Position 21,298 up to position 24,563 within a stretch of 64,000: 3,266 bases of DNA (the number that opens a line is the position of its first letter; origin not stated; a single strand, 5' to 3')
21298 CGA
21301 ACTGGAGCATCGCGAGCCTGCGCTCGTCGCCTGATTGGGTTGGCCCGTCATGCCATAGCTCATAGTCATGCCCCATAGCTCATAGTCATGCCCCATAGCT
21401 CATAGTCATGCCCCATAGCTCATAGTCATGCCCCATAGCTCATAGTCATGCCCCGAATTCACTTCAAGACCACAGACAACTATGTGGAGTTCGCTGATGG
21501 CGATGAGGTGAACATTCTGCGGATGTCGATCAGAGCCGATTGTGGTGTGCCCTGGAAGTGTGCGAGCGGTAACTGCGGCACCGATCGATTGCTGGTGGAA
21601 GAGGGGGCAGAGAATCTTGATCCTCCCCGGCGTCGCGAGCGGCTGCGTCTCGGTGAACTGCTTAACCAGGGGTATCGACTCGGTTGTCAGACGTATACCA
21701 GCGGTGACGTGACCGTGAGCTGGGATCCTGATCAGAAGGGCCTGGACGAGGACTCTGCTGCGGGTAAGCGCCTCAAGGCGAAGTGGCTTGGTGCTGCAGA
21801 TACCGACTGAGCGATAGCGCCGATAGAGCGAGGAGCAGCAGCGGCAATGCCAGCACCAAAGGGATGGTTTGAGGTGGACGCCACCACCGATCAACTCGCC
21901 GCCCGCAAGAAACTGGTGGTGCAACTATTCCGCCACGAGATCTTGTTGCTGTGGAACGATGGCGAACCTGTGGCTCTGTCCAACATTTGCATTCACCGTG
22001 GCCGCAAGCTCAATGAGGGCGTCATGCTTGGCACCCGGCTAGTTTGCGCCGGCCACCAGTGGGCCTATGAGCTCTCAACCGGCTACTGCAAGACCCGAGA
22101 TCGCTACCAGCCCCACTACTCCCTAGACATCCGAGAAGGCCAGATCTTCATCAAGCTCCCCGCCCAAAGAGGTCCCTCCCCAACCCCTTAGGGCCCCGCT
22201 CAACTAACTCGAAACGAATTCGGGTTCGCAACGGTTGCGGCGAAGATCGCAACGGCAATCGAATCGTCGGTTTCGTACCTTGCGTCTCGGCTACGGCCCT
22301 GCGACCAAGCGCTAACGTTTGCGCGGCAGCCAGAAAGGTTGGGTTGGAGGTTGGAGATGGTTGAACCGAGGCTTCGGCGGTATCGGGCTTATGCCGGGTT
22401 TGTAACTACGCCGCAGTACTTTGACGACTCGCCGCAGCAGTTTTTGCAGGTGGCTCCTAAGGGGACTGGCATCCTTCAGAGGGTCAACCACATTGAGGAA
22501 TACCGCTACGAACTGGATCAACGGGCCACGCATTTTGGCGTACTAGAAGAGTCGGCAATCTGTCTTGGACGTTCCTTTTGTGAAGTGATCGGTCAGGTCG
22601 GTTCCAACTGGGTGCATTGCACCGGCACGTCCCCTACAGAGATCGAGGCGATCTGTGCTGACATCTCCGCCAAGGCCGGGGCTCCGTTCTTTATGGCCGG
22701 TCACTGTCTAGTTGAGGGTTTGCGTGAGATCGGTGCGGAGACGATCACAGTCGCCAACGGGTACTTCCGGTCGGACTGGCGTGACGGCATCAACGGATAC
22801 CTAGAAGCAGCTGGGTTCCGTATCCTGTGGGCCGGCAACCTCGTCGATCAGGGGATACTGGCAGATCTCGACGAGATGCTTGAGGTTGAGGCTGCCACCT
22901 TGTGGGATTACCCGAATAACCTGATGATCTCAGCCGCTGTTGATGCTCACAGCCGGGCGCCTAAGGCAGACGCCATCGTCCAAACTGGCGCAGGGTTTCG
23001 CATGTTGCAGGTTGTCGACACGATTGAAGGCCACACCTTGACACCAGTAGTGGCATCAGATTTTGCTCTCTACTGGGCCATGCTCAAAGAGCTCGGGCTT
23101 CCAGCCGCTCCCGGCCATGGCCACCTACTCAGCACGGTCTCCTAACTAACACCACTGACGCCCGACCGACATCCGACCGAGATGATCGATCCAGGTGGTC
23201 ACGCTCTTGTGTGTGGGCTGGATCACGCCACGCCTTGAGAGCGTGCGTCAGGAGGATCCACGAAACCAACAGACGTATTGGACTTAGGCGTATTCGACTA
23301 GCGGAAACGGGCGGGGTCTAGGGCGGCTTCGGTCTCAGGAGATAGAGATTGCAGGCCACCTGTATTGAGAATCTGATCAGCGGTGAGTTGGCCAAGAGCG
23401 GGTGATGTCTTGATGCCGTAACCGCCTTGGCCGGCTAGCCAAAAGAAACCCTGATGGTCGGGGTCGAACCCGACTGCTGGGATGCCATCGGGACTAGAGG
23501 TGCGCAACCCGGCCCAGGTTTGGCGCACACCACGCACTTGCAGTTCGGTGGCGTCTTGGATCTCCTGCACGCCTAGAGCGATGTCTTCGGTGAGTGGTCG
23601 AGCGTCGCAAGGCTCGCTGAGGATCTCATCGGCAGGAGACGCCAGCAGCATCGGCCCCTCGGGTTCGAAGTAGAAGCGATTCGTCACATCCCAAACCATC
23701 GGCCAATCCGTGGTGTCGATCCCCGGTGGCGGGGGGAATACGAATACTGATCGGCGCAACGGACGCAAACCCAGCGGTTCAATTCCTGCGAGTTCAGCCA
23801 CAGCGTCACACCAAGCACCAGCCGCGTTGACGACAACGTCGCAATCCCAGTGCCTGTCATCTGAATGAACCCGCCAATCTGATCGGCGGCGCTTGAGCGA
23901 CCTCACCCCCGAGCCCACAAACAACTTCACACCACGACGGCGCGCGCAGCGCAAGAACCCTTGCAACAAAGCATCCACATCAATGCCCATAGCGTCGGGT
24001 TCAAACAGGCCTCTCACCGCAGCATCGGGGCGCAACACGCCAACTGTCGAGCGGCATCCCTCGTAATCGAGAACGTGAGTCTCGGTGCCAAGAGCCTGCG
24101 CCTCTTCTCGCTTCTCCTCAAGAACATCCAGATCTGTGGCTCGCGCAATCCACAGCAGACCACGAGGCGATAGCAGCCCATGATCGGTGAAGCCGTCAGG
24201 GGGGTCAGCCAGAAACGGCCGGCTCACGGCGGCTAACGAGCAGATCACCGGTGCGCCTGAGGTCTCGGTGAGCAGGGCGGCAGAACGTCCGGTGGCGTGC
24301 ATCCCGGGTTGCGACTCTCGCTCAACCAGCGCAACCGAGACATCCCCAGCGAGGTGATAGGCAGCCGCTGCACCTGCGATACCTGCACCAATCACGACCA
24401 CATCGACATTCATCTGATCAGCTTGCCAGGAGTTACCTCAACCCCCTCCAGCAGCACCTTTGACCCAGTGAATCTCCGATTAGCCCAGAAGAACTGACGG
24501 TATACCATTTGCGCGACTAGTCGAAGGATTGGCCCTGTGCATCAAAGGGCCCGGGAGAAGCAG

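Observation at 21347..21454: Five tandem 20-bp repeats, each an ATG-initiated mini-ORF (MPHSS-stop), ending in the start codon of a ferredoxin-like gene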

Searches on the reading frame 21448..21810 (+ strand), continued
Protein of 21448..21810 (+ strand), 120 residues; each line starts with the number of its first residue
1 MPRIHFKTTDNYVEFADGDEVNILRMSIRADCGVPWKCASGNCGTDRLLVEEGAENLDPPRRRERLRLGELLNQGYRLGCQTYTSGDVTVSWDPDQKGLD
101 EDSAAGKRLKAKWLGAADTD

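Call 38: find_encoding_contigs(protein=P0255, flank=1200, max_places=4)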
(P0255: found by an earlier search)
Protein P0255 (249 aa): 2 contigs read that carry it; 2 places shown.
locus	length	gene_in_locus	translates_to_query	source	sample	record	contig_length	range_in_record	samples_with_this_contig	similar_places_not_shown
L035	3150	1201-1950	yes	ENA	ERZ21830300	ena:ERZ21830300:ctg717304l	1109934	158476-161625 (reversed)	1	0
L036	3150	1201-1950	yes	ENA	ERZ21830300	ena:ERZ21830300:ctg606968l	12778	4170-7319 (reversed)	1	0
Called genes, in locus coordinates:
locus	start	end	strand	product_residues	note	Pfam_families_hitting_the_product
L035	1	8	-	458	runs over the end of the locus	PF01979:Amidohydro_1, PF12890:DHOase, PF07969:Amidohydro_3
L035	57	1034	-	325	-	PF02129:Peptidase_S15, PF00561:Abhydrolase_1 (weak), PF12146:Hydrolase_4, PF00326:Peptidase_S9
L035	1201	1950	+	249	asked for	PF03070:TENA_THI-4 (weak), PF14518:Haem_oxygenas_2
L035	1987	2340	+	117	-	PF00111:Fer2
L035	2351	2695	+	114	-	PF00355:Rieske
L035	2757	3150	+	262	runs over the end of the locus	PF17645:Amdase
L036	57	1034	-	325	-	PF02129:Peptidase_S15, PF00561:Abhydrolase_1 (weak), PF12697:Abhydrolase_6 (weak), PF12146:Hydrolase_4, PF00326:Peptidase_S9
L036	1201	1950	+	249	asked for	PF03070:TENA_THI-4 (weak), PF14518:Haem_oxygenas_2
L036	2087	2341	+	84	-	-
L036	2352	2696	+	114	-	PF00355:Rieske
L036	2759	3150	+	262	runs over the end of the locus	PF17645:Amdase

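Call 69: search_protein_families(library=ncbifam, proteins=[window:21448-21810:+], max_evalue=0.01)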
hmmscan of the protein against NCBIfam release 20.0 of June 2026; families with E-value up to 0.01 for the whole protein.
window:21448-21810:+ (120 aa): 7 families
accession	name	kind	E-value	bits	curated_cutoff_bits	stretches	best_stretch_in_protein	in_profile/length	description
TIGR02160.1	PA_CoA_Oxy5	hypoth_equivalog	1.5e-06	27.3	420.8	1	18-93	280-352/352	1,2-phenylacetyl-CoA epoxidase subunit PaaE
NF004317.0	PRK05713.1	equivalog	3.3e-05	23.3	338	1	19-109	15-102/312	iron-sulfur-binding ferredoxin reductase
NF040810.1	BenC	equivalog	0.00013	21.3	430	1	22-91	22-90/333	benzoate 1,2-dioxygenase electron transfer component BenC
TIGR02008.1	fdx_plant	subfamily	0.00059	19.6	81.15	1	12-91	14-89/97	ferredoxin [2Fe-2S]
NF058606.1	GlBtMonoRdsGbcB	equivalog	0.002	17.1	500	1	3-91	279-361/362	glycine betaine monooxygenase reductase subunit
NF040756.1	corr_regen_AcsV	exception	0.0024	16.3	800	1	4-92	2-85/632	corrinoid activation/regeneration protein AcsV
NF045803.1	MethMoxFADbindMmoC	equivalog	0.0063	15.3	500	1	4-91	4-90/343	aromatic/alkene monooxygenase hydroxylase FAD-binding subunit MmoC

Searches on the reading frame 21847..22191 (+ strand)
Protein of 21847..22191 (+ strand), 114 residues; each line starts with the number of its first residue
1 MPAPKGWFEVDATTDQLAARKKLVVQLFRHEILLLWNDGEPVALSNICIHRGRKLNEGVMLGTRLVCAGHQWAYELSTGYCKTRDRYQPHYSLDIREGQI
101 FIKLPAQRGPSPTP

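Call 6: search_protein_families(library=pfam, proteins=[window:21847-22191:+])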
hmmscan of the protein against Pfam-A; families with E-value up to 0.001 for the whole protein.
window:21847-22191:+ (114 aa): 1 family
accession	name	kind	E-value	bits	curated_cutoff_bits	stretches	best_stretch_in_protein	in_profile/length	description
PF00355.32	Rieske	-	1.8e-14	53.9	20.3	1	12-84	6-78/88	Rieske [2Fe-2S] domain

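Call 69: search_protein_families(library=ncbifam, proteins=[window:21847-22191:+], max_evalue=0.01)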
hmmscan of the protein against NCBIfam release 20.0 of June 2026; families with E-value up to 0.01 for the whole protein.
window:21847-22191:+ (114 aa): 6 families
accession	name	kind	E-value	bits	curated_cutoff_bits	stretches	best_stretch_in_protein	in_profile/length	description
NF052579.1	BetMthstMoxSdmAMthl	equivalog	1.4e-06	27.6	600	1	7-81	18-91/351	4beta-methylsterol monooxygenase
NF007422.0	PRK09965.1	equivalog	4.5e-06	26.7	113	1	30-108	24-104/106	bifunctional 3-phenylpropionate/cinnamic acid dioxygenase ferredoxin subunit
NF058607.1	GlBtMonoOxGbcA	equivalog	6e-06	24.9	670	1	7-77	56-128/420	glycine betaine monooxygenase oxygenase subunit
NF041683.1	ant_diox_AndAb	equivalog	5.4e-05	23.4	150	1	7-98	2-94/100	anthranilate 1,2-dioxygenase ferredoxin subunit AndAb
TIGR02378.1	nirD_assim_sml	equivalog_domain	9.4e-05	22.5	74.65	1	37-103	32-104/105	nitrite reductase small subunit NirD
NF042948.2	3PPDioc_HcaC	equivalog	0.0015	18.8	150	1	14-106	9-104/105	3-phenylpropionate/cinnamic acid dioxygenase ferredoxin subunit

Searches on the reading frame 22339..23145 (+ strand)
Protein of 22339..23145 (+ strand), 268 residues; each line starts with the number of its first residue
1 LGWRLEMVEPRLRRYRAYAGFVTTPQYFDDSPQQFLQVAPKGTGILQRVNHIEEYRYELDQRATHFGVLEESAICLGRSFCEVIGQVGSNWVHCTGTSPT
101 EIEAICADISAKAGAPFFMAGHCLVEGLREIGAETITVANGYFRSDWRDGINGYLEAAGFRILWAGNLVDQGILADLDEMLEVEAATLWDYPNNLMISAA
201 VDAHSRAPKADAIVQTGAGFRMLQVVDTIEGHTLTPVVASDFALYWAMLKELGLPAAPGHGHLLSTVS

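Call 6: search_protein_families(library=pfam, proteins=[window:22339-23145:+])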
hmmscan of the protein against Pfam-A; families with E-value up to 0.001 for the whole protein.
window:22339-23145:+ (268 aa): 1 family
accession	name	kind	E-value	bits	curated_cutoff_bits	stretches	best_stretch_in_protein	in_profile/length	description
PF17645.6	Amdase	-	1.3e-14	54.9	25.9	1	103-263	79-227/228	Arylmalonate decarboxylase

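Call 69: search_protein_families(library=ncbifam, proteins=[window:22339-23145:+], max_evalue=0.01)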
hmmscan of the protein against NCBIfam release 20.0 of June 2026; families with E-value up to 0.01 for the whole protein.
window:22339-23145:+ (268 aa): 2 families
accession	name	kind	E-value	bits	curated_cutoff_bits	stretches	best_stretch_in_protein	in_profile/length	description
NF052327.1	arylmal_decarb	equivalog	1.5e-11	44.4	225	1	103-261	81-227/231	arylmalonate decarboxylase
TIGR02990.1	ectoine_eutA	equivalog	5.9e-07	29.2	318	1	110-264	97-237/239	ectoine utilization protein EutA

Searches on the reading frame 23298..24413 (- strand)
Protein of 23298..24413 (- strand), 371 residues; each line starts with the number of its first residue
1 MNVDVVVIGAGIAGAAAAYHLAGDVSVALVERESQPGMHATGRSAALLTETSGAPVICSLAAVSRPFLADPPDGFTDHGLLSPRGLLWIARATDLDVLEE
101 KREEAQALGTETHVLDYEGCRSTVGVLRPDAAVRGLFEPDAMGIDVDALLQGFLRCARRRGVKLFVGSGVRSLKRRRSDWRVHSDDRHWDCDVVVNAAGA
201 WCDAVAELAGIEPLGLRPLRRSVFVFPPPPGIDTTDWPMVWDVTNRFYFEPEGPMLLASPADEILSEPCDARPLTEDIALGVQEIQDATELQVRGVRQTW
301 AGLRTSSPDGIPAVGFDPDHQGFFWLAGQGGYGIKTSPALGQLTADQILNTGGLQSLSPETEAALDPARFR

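Call 6: search_protein_families(library=pfam, proteins=[window:23298-24413:-])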
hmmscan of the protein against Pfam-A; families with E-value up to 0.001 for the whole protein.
window:23298-24413:- (371 aa): 6 families
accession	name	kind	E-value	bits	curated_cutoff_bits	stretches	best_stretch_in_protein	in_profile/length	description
PF01266.30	DAO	-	2.2e-57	195.6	27.9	1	4-346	1-352/353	FAD dependent oxidoreductase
PF13450.12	NAD_binding_8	-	3.6e-07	30.8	21.9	1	7-44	1-39/68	NAD(P)-binding Rossmann-like domain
PF07992.20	Pyr_redox_2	-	3.2e-06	27.2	26.1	1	4-35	2-34/291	Pyridine nucleotide-disulphide oxidoreductase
PF03486.20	HI0933_like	-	0.00015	21.8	50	0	4-38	2-37/244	HI0933-like protein Rossmann domain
PF00890.30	FAD_binding_2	-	0.00016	21.4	20.4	1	4-40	1-38/414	FAD binding domain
PF01946.23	Thi4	-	0.00041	20.1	26.2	1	2-37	17-54/235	Thi4 family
